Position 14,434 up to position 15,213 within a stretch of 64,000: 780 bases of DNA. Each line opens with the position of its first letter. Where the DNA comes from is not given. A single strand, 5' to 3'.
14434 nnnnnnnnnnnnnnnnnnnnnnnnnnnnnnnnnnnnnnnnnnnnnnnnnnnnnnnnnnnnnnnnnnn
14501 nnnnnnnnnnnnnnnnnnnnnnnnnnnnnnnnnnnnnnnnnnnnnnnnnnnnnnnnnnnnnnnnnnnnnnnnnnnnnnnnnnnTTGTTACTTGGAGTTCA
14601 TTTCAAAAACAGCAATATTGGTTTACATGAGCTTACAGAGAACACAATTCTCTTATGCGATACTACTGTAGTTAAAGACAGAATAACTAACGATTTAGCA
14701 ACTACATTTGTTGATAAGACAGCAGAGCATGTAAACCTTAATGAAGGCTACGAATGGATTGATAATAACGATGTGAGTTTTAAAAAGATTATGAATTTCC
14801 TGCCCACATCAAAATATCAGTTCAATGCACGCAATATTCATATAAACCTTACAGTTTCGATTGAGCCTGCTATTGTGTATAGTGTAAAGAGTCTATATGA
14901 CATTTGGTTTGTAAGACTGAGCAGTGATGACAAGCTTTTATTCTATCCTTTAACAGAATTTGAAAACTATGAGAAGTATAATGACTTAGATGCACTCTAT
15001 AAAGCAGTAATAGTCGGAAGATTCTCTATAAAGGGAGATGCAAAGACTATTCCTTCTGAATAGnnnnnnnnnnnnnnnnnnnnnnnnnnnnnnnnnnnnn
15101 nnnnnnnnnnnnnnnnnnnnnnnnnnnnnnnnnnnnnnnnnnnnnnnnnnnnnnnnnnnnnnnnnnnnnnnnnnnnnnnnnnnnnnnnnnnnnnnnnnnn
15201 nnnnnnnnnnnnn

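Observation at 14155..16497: Two divergent full-length tmRNA genes; copy 1 has a stop after three tag codons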

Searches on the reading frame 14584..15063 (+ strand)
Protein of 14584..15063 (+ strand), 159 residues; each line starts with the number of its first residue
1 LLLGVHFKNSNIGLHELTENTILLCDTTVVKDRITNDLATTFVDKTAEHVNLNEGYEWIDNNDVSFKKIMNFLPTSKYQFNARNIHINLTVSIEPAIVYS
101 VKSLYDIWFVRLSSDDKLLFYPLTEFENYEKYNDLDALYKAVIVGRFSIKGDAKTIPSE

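Call 22: find_homologous_proteins(query=window:14584-15063:+)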
Query window:14584-15063:+ (159 aa): 4 proteins with E <= 0.001 among 10 candidates.
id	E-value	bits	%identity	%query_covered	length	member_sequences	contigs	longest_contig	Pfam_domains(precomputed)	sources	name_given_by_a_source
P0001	6.0e-97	339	97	100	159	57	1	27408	-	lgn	-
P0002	7.4e-83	294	87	100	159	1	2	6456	-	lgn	-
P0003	6.8e-75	268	83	100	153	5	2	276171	-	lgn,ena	-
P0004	1.3e-45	173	100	50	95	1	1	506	-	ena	-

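Call 23: find_encoding_contigs(protein=P0003, flank=10000, max_places=10)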
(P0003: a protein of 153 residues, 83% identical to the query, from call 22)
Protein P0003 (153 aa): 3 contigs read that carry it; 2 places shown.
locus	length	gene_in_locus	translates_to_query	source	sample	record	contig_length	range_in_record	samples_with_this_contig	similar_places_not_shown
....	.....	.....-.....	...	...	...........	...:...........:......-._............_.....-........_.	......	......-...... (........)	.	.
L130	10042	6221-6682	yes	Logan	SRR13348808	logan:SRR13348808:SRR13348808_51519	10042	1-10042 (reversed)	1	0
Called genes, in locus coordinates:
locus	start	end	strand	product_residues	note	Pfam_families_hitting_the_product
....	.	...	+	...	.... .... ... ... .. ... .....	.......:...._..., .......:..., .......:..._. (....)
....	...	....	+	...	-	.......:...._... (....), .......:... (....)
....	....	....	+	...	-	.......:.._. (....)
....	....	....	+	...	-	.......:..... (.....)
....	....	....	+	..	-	-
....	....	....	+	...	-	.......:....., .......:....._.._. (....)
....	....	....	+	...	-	-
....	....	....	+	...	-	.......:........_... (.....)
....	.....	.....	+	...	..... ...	-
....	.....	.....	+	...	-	-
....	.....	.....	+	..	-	-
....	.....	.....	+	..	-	-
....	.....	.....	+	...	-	-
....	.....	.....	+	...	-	-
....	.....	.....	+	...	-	-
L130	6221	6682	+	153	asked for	-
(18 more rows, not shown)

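Call 24: find_encoding_contigs(protein=P0002, flank=10000, max_places=10)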
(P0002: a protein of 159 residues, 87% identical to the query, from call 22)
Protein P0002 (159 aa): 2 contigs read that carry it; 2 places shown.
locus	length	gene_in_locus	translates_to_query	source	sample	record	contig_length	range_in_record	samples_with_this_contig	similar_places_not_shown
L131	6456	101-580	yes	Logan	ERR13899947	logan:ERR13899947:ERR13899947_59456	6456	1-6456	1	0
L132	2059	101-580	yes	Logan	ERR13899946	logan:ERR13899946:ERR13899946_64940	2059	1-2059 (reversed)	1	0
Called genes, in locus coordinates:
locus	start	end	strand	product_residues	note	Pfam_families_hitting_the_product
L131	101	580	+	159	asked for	-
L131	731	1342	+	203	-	-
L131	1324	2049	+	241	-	-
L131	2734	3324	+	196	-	-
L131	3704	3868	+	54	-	-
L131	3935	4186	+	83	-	-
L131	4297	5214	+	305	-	-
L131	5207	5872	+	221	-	-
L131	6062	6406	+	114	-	-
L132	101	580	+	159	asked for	-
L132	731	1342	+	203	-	-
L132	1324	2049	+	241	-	-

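Call 25: find_encoding_contigs(protein=P0001, flank=10000, max_places=10)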
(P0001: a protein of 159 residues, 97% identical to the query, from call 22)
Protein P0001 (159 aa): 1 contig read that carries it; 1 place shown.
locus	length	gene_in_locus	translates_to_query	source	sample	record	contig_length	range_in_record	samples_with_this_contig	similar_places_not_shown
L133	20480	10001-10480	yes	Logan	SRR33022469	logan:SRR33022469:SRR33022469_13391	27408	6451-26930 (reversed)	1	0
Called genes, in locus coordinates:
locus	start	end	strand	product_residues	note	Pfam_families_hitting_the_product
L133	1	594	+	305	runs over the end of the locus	-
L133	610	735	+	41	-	-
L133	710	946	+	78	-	-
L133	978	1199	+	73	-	-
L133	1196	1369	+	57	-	-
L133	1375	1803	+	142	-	-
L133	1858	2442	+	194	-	-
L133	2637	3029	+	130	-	-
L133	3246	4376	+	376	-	-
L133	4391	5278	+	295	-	-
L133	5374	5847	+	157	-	PF04266:ASCH (weak), PF12961:DUF3850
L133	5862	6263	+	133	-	-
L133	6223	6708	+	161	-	-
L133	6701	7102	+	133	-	PF22751:DUF488-N3a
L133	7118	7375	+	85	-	PF13560:HTH_31 (weak), PF01381:HTH_3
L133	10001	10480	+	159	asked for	-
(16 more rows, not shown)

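Call 32: find_encoding_contigs(protein=window:14584-15063:+, flank=10000, max_places=10)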
Protein window:14584-15063:+ (159 aa): 24 contigs read that carry it; 10 places shown.
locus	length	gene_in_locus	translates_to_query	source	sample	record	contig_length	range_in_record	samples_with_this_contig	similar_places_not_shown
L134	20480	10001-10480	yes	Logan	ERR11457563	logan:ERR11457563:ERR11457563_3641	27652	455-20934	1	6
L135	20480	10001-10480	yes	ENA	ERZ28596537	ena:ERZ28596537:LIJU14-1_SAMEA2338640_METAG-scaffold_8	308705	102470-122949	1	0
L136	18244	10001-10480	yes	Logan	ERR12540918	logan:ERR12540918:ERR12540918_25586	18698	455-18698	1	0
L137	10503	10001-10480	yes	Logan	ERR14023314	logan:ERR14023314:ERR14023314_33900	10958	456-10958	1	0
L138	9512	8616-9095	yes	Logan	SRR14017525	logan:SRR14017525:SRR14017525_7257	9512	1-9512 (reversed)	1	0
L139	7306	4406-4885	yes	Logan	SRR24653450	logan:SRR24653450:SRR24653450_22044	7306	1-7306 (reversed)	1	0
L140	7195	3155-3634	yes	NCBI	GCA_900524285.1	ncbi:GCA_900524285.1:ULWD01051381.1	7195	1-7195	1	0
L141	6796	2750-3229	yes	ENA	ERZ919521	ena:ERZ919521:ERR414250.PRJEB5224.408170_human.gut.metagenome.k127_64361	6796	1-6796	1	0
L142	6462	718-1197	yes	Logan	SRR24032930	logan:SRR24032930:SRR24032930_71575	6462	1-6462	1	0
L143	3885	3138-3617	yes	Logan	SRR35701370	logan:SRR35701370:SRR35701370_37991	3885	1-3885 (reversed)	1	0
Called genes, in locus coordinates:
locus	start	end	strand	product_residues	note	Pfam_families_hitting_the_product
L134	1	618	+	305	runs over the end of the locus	-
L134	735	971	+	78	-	-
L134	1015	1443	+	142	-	-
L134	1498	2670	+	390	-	-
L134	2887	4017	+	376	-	-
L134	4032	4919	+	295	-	-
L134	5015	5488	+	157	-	PF04266:ASCH (weak), PF12961:DUF3850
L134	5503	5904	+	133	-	-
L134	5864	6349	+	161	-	-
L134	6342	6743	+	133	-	PF22751:DUF488-N3a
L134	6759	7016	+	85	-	PF13560:HTH_31 (weak), PF01381:HTH_3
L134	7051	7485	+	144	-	-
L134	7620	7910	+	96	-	-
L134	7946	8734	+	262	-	PF10021:PARG_cat_microb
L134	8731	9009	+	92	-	-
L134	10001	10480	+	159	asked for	-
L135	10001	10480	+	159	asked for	-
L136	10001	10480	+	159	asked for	-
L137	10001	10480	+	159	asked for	-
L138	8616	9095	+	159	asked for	-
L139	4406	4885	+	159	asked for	-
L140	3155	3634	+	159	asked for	-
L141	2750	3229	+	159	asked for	-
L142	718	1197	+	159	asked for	-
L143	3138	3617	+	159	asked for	-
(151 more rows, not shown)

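Call 41: list_cluster_members(proteins=[P0001, P0003, P0002])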
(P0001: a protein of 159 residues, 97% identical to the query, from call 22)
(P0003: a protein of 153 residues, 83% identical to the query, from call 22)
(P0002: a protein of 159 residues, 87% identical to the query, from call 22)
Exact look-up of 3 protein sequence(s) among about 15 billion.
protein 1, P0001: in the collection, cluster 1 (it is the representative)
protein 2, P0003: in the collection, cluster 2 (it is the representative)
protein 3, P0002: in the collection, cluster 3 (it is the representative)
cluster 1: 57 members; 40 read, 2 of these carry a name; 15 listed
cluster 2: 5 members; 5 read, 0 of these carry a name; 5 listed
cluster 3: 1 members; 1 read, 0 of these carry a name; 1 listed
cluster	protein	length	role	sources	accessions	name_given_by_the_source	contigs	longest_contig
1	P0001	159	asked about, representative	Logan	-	-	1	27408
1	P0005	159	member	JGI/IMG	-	hypothetical protein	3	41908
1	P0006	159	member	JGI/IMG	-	hypothetical protein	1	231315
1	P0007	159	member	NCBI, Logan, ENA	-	-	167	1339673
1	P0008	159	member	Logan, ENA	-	-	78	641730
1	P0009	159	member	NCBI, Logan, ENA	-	-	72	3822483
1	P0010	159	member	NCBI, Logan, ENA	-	-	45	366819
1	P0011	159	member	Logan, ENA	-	-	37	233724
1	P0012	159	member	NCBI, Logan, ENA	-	-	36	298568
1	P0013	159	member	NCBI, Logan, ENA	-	-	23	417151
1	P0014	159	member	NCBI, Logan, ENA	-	-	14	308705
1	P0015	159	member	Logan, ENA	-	-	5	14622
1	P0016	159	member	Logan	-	-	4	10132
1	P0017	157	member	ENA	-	-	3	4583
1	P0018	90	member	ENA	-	-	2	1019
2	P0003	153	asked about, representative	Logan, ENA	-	-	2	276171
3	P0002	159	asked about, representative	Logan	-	-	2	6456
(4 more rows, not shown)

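Call 42: find_encoding_contigs(protein=P0009, flank=10000, max_places=8)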
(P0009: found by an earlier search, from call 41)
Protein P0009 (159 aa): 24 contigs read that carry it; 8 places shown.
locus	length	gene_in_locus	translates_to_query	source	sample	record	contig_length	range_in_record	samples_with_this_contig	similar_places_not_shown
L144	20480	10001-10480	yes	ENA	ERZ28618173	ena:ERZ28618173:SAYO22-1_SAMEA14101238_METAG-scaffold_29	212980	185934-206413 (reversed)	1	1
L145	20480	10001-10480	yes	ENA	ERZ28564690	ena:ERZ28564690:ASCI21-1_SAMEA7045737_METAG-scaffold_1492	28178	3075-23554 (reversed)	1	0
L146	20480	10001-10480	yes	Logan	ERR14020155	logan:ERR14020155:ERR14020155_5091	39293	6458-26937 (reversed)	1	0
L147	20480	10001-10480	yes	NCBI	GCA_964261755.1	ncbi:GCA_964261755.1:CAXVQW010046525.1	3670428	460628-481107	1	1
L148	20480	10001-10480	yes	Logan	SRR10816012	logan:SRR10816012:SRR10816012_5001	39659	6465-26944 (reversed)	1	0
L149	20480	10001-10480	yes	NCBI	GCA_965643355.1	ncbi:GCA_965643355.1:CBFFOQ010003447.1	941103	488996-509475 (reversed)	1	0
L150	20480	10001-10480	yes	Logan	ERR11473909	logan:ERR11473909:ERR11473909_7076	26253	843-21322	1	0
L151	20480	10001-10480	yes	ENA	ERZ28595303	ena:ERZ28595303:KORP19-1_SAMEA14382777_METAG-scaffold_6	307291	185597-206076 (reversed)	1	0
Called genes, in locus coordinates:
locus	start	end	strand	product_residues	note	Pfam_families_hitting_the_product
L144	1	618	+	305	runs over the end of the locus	-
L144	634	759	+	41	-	-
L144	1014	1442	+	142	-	-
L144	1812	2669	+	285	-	-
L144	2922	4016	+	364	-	-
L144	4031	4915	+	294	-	-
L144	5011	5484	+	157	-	PF04266:ASCH (weak), PF12961:DUF3850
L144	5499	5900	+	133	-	-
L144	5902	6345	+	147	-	-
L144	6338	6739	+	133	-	PF22751:DUF488-N3a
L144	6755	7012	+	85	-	PF13560:HTH_31 (weak), PF01381:HTH_3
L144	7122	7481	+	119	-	-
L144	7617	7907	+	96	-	-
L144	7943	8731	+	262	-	PF10021:PARG_cat_microb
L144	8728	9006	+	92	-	-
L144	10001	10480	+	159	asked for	-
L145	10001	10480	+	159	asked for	-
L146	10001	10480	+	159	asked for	-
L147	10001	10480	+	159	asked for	-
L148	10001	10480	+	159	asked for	-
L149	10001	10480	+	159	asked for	-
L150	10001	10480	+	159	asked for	-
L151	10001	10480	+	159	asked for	-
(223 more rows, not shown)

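Call 47: find_encoding_contigs(protein=P0011, flank=3000, max_places=6)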
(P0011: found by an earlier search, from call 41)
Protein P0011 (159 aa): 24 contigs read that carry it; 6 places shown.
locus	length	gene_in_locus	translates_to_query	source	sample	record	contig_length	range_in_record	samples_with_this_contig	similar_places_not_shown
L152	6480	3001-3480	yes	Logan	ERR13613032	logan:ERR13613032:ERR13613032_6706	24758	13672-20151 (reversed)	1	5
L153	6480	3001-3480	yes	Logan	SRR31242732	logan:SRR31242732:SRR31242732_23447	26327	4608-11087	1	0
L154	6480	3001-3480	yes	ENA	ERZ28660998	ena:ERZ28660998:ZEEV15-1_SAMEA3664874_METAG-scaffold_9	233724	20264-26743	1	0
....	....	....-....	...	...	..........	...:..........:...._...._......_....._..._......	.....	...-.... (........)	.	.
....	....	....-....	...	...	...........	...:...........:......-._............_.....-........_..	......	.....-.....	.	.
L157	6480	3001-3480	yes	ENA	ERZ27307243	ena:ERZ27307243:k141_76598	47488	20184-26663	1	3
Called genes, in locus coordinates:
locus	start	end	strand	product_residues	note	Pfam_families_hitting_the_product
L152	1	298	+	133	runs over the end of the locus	PF22751:DUF488-N3a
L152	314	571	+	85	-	PF13560:HTH_31 (weak), PF01381:HTH_3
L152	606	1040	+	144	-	-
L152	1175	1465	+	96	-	-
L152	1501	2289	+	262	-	PF10021:PARG_cat_microb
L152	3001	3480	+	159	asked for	-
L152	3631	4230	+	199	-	-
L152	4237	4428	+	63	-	-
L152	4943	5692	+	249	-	-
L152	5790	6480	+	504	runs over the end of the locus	-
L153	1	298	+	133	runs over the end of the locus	PF22751:DUF488-N3a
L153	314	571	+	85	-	PF13560:HTH_31 (weak), PF01381:HTH_3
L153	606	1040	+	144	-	-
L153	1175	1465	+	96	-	-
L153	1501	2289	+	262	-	PF10021:PARG_cat_microb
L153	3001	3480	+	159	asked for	-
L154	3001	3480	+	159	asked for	-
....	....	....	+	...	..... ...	-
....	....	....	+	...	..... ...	-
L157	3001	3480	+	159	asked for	-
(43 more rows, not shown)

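Call 48: find_encoding_contigs(protein=P0010, flank=3000, max_places=6)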
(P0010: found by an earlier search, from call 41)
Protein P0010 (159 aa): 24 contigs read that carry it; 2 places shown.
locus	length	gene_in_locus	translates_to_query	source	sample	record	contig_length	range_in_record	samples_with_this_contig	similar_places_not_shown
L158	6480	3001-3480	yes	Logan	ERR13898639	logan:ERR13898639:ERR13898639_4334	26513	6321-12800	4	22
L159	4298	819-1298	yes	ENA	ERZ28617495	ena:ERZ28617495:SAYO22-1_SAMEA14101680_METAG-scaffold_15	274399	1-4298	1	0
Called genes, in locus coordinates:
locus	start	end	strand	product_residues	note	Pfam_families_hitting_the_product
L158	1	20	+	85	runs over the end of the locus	PF13560:HTH_31 (weak), PF12844:HTH_19 (weak), PF01381:HTH_3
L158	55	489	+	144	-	-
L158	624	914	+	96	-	-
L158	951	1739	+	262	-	PF10021:PARG_cat_microb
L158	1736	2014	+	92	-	-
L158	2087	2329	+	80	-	-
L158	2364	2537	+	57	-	-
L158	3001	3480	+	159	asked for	-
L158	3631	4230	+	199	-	-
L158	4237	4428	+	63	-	-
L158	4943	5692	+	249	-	-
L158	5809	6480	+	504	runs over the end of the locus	-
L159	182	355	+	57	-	-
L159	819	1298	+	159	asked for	-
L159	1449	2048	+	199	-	-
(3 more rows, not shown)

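Call 49: find_encoding_contigs(protein=P0008, flank=3000, max_places=6)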
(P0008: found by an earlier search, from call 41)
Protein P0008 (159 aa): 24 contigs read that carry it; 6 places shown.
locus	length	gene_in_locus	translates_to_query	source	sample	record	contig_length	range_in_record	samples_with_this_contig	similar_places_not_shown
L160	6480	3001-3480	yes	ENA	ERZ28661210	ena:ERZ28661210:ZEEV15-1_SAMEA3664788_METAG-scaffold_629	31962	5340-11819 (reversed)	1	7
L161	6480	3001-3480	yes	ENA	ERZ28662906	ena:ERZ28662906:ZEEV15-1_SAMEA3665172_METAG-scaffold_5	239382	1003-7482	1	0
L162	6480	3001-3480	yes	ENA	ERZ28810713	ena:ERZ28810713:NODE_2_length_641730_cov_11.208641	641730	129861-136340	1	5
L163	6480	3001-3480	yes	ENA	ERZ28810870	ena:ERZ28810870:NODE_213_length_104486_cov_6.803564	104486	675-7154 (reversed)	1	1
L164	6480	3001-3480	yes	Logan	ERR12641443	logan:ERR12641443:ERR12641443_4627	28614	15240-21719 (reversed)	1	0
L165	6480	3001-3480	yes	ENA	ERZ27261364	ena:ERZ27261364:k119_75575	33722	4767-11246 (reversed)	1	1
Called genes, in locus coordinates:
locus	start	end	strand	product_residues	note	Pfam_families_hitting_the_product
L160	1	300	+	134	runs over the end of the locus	PF22751:DUF488-N3a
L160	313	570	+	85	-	PF13560:HTH_31 (weak), PF12844:HTH_19 (weak), PF01381:HTH_3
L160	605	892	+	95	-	-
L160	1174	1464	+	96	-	-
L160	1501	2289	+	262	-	PF10021:PARG_cat_microb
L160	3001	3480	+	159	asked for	-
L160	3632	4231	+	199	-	-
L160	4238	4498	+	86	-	-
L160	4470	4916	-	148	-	-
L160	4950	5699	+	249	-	-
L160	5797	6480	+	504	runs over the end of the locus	-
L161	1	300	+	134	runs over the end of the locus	PF22751:DUF488-N3a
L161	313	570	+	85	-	PF13560:HTH_31 (weak), PF12844:HTH_19 (weak), PF01381:HTH_3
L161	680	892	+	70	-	-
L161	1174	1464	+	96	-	-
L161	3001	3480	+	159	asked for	-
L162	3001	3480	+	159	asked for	-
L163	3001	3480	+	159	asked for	-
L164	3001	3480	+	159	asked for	-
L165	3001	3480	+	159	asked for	-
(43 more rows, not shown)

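Call 69: search_protein_families(library=pfam, proteins=[window:14584-15063:+], max_evalue=0.01)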
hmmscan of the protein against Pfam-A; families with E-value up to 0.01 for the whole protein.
window:14584-15063:+ (159 aa): 0 families

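Call 70: find_encoding_contigs(protein=P0013, flank=2500, max_places=10)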
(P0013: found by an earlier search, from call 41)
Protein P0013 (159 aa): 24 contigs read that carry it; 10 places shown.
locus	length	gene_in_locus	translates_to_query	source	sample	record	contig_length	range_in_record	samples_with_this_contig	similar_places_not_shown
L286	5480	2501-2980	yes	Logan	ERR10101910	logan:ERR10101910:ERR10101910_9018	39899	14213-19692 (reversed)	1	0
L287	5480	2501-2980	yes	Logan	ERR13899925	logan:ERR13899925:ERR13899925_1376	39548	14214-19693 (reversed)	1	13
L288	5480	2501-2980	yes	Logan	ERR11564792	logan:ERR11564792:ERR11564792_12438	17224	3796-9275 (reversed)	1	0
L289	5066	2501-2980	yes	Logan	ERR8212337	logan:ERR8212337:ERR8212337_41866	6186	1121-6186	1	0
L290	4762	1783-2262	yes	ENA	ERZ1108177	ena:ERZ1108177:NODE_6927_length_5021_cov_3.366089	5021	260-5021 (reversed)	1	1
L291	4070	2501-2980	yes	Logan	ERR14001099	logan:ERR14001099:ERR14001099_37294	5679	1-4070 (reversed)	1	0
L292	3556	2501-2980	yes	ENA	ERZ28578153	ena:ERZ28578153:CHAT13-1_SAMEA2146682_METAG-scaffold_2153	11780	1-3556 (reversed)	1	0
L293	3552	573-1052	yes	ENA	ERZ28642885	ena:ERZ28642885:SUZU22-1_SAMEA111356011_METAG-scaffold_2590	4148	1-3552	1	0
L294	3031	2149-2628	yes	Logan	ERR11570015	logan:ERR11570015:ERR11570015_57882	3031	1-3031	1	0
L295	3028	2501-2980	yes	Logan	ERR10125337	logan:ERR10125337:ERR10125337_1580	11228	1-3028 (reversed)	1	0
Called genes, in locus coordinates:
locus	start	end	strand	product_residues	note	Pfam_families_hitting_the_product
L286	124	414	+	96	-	-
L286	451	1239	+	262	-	PF10021:PARG_cat_microb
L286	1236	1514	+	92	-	-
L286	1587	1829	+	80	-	-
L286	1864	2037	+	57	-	-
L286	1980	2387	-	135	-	-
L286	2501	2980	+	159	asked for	-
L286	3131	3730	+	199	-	-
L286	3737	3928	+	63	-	-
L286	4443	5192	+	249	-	-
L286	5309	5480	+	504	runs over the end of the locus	-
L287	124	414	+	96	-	-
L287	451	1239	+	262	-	PF10021:PARG_cat_microb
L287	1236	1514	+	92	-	-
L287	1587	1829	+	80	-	-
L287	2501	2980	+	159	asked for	-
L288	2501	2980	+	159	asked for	-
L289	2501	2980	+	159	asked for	-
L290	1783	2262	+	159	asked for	-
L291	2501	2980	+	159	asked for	-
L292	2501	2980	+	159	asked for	-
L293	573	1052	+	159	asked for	-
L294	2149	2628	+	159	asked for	-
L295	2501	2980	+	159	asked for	-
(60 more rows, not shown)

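Call 71: find_encoding_contigs(protein=P0012, flank=2500, max_places=10)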
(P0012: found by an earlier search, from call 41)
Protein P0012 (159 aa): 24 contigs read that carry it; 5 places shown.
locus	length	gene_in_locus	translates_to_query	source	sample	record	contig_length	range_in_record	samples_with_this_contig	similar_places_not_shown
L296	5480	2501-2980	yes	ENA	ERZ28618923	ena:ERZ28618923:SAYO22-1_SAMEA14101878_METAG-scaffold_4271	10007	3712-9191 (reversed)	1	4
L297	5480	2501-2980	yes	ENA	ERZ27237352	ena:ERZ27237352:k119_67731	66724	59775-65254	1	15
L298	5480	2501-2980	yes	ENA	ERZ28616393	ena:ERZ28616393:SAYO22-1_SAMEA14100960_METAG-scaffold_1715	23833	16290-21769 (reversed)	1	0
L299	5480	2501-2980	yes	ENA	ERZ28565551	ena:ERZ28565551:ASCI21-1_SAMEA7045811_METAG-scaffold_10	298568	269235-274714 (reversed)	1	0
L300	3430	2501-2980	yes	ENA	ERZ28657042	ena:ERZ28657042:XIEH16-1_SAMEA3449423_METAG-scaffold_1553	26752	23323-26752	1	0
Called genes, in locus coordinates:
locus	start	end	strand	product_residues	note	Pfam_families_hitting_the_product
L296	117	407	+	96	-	-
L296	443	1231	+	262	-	PF10021:PARG_cat_microb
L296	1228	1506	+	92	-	-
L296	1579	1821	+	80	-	-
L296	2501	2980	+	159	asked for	-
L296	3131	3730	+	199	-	-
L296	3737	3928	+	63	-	-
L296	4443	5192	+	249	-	-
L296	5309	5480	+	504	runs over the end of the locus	-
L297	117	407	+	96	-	-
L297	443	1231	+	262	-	PF10021:PARG_cat_microb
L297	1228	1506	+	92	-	-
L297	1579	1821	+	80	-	-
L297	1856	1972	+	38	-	-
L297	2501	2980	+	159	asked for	-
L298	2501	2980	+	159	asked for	-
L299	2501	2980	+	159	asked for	-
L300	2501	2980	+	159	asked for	-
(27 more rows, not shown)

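Call 72: find_encoding_contigs(protein=P0007, flank=2500, max_places=10)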
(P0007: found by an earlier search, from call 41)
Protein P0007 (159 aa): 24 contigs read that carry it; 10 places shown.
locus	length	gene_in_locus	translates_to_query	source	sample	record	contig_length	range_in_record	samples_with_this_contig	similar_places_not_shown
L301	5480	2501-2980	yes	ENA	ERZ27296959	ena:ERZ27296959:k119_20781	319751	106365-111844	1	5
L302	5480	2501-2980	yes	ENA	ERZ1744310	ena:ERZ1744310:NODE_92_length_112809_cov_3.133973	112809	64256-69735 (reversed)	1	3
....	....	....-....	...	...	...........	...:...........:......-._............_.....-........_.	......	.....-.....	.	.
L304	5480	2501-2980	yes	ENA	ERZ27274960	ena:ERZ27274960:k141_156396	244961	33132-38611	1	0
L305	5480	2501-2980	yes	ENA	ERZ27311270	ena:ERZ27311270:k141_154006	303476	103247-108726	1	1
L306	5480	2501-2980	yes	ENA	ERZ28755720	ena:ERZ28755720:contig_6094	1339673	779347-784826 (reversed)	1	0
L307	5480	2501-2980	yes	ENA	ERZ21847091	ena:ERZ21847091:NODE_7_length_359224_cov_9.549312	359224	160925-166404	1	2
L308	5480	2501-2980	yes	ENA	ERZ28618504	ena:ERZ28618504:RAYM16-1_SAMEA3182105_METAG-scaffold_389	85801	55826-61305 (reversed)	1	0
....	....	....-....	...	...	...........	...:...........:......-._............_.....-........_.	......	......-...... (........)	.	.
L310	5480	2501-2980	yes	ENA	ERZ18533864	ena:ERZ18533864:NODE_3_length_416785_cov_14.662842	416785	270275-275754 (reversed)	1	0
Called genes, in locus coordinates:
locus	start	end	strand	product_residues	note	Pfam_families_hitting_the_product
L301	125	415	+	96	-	-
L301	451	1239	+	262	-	PF10021:PARG_cat_microb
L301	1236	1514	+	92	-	-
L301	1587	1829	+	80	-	-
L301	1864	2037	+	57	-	-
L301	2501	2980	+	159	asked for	-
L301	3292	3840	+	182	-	-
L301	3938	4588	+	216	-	-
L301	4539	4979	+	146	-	-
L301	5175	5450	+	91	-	-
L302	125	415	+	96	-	-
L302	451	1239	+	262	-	PF10021:PARG_cat_microb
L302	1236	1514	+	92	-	-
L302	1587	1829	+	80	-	-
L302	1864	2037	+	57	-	-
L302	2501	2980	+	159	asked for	-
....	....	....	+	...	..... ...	-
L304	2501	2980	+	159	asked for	-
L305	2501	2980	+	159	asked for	-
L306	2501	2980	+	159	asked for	-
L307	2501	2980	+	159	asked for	-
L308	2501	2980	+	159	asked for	-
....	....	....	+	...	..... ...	-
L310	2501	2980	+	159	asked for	-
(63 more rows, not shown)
